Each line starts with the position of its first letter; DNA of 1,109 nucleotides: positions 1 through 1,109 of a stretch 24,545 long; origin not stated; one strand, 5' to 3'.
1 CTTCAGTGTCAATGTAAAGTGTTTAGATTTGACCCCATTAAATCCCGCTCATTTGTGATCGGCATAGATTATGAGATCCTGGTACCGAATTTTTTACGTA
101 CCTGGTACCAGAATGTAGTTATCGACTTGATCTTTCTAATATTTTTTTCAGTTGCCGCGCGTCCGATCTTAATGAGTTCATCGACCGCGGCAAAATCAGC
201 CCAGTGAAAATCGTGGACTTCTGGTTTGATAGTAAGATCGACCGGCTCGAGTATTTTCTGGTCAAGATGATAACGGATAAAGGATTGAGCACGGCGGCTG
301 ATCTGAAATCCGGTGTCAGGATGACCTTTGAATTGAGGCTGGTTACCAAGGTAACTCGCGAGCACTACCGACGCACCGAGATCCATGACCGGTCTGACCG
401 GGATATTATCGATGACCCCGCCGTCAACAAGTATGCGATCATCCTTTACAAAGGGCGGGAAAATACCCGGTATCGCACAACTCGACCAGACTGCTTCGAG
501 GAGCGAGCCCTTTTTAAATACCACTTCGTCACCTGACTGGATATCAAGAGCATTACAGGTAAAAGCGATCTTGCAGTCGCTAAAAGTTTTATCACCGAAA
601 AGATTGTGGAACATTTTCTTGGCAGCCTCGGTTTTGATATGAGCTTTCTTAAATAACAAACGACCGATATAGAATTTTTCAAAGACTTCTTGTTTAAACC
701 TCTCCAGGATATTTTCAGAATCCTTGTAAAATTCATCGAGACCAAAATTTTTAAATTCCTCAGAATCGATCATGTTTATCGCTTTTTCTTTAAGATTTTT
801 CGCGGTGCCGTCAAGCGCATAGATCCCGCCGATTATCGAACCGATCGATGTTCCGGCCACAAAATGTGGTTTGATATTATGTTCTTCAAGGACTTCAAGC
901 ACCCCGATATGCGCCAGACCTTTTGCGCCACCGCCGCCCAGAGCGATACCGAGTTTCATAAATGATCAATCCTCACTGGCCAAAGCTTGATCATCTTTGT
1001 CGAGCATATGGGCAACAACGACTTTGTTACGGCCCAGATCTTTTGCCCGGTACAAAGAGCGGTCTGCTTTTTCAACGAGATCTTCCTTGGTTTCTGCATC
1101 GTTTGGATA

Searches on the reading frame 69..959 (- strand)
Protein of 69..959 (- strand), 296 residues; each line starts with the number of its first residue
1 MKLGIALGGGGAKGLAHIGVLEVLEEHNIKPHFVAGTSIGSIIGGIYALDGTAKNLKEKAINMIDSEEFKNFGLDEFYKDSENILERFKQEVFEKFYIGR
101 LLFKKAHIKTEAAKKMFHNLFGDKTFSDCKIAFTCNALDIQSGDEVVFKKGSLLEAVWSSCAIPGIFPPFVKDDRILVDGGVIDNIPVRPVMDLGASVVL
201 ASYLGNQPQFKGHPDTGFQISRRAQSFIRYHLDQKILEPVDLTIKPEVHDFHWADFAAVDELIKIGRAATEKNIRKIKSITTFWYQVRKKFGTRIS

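Call 39: find_encoding_contigs(protein=window:69-959:-, flank=10000, max_places=1)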
Protein window:69-959:- (296 aa): 9 contigs read that carry it; 1 place shown.
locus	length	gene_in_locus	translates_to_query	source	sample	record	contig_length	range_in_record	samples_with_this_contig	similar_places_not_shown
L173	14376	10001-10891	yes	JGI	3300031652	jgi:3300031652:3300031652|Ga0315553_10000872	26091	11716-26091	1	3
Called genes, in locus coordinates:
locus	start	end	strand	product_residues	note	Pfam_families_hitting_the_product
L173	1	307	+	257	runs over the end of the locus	PF13174:TPR_6 (faint), PF13428:TPR_14 (faint), PF14559:TPR_19 (faint), PF07719:TPR_2 (faint), PF13432:TPR_16 (faint), PF09976:TPR_21 (faint), PF13525:YfiO, PF05036:SPOR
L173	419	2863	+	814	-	PF01624:MutS_I, PF05188:MutS_II, PF05192:MutS_III, PF05190:MutS_IV, PF00488:MutS_V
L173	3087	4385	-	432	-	PF02558:ApbA (weak), PF03446:NAD_binding_2, PF03721:UDPG_MGDP_dh_N, PF00984:UDPG_MGDP_dh, PF03720:UDPG_MGDP_dh_C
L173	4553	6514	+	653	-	PF13646:HEAT_2 (faint), PF02985:HEAT (faint)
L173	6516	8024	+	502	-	PF00117:GATase, PF07722:Peptidase_C26 (weak), PF02540:NAD_synthase (faint), PF00958:GMP_synt_C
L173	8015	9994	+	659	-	PF13492:GAF_3 (faint), PF13185:GAF_2 (weak), PF01590:GAF, PF13185:GAF_2 (weak), PF00990:GGDEF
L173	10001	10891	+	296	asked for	PF01734:Patatin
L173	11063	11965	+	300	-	PF01797:Y1_Tnp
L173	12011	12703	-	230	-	PF00149:Metallophos, PF12850:Metallophos_2 (faint)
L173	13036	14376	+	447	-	?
